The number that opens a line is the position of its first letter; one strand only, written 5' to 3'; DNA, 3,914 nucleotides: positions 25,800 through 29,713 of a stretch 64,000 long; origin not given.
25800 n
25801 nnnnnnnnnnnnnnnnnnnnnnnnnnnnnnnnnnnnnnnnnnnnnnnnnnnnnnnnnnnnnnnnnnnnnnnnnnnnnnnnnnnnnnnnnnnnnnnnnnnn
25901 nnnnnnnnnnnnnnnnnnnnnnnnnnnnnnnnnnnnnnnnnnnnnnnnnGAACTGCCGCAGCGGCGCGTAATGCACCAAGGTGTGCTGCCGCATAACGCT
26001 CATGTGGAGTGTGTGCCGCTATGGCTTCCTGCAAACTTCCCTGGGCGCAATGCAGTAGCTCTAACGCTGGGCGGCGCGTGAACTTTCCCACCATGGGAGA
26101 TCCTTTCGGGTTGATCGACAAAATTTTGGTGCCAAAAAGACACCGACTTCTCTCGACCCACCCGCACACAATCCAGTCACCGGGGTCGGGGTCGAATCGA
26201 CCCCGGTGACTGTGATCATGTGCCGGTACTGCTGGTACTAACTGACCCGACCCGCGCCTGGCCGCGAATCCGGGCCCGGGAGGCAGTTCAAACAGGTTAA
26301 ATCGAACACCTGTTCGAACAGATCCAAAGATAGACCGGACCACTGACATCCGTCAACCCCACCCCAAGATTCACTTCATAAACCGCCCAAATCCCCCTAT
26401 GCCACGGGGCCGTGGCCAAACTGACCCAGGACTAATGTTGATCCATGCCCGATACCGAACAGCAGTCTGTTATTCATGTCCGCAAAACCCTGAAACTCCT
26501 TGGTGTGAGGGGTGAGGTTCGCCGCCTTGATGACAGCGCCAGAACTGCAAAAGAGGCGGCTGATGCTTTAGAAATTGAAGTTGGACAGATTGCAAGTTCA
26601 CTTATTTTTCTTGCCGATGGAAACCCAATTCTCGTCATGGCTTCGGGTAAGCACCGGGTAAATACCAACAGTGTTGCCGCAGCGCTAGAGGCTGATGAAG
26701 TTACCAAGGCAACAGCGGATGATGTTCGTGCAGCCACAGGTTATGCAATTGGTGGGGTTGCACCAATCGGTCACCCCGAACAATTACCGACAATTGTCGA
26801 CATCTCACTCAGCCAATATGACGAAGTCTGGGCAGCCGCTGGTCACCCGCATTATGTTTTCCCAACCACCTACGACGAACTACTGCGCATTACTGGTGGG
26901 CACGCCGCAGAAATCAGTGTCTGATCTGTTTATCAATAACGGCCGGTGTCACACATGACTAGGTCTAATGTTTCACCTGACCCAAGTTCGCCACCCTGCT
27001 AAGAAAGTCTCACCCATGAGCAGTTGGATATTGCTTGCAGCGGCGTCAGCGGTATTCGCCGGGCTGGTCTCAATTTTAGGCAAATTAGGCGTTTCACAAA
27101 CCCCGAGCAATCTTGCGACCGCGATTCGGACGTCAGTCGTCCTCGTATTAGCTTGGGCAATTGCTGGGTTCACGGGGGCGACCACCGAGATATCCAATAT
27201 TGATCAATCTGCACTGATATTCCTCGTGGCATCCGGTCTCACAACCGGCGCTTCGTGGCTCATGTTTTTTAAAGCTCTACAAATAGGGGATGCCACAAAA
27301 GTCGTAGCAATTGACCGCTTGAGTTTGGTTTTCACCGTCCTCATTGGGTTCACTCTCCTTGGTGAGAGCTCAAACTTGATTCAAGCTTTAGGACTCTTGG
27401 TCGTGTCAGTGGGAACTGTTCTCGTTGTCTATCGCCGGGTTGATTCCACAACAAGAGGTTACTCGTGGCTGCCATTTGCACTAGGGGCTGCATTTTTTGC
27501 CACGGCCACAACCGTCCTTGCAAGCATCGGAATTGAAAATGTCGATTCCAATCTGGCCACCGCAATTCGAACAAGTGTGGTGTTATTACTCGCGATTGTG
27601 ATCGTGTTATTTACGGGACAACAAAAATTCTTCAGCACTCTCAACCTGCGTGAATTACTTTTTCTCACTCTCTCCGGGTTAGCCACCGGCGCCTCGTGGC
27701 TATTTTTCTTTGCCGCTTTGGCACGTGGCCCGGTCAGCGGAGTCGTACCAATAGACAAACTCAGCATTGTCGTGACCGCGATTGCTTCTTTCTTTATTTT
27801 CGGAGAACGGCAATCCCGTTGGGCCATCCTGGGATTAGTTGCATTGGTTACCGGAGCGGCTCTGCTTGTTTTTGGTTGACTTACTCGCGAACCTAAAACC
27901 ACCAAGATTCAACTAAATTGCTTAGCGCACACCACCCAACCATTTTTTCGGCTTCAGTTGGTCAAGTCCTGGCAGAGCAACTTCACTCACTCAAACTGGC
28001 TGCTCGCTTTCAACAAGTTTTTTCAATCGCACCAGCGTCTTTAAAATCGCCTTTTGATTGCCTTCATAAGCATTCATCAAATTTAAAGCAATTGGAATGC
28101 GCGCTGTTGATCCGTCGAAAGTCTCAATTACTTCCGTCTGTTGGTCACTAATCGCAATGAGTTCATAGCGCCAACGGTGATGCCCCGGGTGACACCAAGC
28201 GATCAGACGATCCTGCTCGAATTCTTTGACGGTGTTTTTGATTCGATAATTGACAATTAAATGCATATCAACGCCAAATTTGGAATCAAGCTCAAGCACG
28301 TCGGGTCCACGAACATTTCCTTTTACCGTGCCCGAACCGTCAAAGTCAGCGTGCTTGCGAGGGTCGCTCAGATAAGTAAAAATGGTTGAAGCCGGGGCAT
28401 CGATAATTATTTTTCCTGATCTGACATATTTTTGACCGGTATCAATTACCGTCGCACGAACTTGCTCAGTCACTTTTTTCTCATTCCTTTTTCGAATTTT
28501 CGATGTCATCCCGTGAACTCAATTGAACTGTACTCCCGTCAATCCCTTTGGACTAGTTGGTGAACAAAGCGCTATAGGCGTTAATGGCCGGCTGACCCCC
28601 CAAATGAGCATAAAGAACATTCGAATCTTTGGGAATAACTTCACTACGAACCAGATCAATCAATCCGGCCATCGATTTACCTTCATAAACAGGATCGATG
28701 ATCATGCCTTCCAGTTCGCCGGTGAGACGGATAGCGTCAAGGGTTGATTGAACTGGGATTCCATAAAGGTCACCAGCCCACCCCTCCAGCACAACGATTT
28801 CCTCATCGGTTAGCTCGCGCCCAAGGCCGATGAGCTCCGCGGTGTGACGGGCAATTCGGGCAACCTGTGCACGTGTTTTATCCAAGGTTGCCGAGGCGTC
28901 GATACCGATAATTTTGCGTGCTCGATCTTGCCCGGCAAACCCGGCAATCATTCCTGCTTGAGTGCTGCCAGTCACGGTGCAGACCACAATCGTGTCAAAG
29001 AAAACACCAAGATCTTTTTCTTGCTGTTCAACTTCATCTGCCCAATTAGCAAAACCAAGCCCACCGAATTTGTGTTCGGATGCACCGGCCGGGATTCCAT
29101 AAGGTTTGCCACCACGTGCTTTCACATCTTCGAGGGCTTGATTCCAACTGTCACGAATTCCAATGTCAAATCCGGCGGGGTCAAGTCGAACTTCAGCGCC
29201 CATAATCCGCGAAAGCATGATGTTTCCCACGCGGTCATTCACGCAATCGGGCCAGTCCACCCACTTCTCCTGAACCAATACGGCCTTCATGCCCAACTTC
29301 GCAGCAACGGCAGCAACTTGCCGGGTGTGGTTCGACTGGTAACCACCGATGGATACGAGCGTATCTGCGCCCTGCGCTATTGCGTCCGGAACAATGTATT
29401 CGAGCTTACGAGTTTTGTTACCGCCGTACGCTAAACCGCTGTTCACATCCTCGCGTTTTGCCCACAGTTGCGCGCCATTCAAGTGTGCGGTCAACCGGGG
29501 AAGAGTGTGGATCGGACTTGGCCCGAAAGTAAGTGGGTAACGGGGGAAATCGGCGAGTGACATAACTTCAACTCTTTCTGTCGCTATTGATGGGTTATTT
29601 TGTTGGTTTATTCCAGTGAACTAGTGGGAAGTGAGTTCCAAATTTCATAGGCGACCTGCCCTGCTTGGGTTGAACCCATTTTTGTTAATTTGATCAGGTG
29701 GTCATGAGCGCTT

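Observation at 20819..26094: Non-canonical damage-inducible polymerase cassette: HEPN-like protein + DnaE-family polymerase + active Pol IV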

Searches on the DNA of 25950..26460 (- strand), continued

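Call 85: search_with_rna_model(model_id=R1, sources=[window, L002, L003, L004, L005, L006, L020, L032, L037, L039, L041, L042, L049, L052, L064, L079, L053, L014, L018, L046, L065, L083, L087, L088, L089, L091, L094, L096, L097, L098, L100, L103, L105, L114, L115, L117, L121, L122, L127, L138, L139, L142, L143, L146, L148, L152, L158, L163, L165, L167, L178, L189, L191, L193, L194, L197, L198], max_evalue=0.0001, make_alignment=true)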
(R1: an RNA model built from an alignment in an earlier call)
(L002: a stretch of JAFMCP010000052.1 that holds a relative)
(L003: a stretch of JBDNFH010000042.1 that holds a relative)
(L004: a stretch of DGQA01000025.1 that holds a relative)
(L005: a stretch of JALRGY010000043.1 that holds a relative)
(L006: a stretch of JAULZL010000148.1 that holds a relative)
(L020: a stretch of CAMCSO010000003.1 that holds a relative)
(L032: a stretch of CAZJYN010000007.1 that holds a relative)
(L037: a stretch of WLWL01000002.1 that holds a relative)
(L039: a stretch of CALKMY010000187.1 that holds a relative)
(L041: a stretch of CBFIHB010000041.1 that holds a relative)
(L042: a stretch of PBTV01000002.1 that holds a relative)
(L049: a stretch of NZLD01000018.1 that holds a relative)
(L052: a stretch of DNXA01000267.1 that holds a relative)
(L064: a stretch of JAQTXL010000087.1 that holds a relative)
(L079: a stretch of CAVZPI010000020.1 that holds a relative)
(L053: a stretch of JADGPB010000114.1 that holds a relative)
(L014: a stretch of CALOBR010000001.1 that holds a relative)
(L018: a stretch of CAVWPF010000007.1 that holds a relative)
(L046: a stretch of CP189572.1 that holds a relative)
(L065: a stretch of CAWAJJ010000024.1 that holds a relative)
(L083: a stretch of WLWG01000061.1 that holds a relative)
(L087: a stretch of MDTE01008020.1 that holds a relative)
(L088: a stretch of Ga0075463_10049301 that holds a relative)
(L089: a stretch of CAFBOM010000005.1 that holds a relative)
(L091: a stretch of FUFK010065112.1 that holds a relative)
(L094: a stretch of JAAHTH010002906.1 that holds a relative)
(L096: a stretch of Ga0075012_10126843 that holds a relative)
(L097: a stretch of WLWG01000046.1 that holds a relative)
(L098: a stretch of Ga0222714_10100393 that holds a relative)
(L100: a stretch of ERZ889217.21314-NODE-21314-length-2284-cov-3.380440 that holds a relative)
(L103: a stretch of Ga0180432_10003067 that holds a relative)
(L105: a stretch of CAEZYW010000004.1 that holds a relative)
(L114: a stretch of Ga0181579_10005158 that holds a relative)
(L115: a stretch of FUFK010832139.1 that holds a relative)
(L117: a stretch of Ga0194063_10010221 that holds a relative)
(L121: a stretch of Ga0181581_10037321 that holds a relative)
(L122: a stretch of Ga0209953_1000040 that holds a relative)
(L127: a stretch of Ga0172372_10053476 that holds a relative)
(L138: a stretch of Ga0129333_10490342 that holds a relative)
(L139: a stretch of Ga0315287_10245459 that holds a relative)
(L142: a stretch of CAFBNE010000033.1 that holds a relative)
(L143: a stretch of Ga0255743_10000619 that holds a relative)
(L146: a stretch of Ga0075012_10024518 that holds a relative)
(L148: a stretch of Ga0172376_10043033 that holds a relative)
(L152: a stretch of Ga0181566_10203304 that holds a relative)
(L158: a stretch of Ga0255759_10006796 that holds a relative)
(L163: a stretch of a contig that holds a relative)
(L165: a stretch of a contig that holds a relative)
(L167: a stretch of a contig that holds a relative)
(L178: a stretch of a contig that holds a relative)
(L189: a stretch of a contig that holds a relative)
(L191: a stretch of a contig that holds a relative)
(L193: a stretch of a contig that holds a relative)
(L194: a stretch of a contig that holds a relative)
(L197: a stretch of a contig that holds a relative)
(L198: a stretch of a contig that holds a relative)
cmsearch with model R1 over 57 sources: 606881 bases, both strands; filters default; matches with E-value up to 0.0001: 54.
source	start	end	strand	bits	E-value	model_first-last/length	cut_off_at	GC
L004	3688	3828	+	120.3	1.2e-33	1-134/134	no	0.63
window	26140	26290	-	119.1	2.9e-33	1-134/134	no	0.65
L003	9814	9955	+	118.6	4e-33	1-134/134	no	0.64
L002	8736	8895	+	116.2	2.2e-32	1-134/134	no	0.6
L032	9590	9758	+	98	7.4e-27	1-134/134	no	0.69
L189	9157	9325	+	98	7.4e-27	1-134/134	no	0.69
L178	3464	3610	+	96.7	1.8e-26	1-134/134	no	0.76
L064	1680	1808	+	94.2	1e-25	1-134/134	no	0.72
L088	7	181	-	94.1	1.1e-25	1-134/134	no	0.66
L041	5899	6081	+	94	1.2e-25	1-134/134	no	0.7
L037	9706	9880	+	93.9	1.3e-25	1-134/134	no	0.66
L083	13563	13737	+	93.9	1.3e-25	1-134/134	no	0.66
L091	1060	1221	-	93.6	1.6e-25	1-134/134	no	0.67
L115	1107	1268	-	93.6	1.6e-25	1-134/134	no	0.67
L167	5635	5796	+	93.6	1.6e-25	1-134/134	no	0.67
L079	9498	9625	+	93.5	1.7e-25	1-134/134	no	0.73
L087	927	1088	+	93.2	2.1e-25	1-134/134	no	0.67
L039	2694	2855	+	93.2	2.1e-25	1-134/134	no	0.67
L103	12153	12305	+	92.3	4e-25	1-134/134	no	0.74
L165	10364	10516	-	92.3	4e-25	1-134/134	no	0.74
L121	1272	1446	-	92.1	4.6e-25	1-134/134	no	0.67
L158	5906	6080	+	92.1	4.6e-25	1-134/134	no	0.67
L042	972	1146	+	91.8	5.5e-25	1-134/134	no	0.66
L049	916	1090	+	91.8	5.6e-25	1-134/134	no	0.66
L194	6270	6432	-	91.8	5.7e-25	1-134/134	no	0.7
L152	724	898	+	91.6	6.2e-25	1-134/134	no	0.67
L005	4018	4166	+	91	9.4e-25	1-134/134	no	0.62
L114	5753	5898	+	90.9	1e-24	1-134/134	no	0.68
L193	4398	4543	+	90.9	1e-24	1-134/134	no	0.68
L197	8594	8739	+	90.9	1e-24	1-134/134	no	0.68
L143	915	1063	+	90.4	1.5e-24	1-134/134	no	0.68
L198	4784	4928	-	90.3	1.6e-24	1-134/134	no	0.72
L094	16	164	-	90.2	1.7e-24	1-134/134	no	0.68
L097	11062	11210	-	90.2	1.7e-24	1-134/134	no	0.68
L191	550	698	-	90.2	1.7e-24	1-134/134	no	0.68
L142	2831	2957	-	90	2e-24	1-134/134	no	0.69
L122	2338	2467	+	89.9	2.1e-24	1-134/134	no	0.74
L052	344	472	+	89.1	3.6e-24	1-134/134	no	0.69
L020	9467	9593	+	88.8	4.5e-24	1-134/134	no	0.65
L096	1587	1715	+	87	1.6e-23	1-134/134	no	0.68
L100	1339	1465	-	86.4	2.4e-23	1-134/134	no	0.69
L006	2120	2247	+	84.8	7.6e-23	1-134/134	no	0.72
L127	554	679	-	82.1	4.9e-22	1-134/134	no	0.71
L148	1954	2079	-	82.1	4.9e-22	1-134/134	no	0.71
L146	4642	4769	+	80.1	2e-21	1-134/134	no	0.72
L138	584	740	+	70.6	1.5e-18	1-134/134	no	0.69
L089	5560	5684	-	70.1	2.1e-18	1-134/134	no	0.7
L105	7808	7932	-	70.1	2.1e-18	1-134/134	no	0.7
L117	3175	3317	+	69.5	3.2e-18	1-134/134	no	0.69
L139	1336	1482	-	66.4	2.9e-17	1-134/134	no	0.76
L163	929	1083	+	63.5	2.1e-16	1-134/134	no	0.74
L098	1294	1413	+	50.7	1.7e-12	1-134/134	no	0.78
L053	3714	3848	+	29.8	3.8e-06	1-134/134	no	0.65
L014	9509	9624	+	28.9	6.8e-06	1-134/134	no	0.69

Alignment A5: 54 matches aligned to the model, 232 columns, each read 5' to 3' on its own strand. Consensus structure (alignment columns), stored with it:
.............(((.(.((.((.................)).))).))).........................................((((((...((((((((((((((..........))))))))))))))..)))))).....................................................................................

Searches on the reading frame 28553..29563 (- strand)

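Call 24: search_protein_families(library=pfam, proteins=[window:28553-29563:-], max_evalue=0.001)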
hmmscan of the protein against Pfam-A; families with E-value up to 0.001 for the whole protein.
window:28553-29563:- (336 aa): 1 family
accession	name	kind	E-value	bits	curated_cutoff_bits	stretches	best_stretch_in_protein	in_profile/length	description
PF00291.31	PALP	-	2.1e-41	142.6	35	1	12-320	4-293/295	Pyridoxal-phosphate dependent enzyme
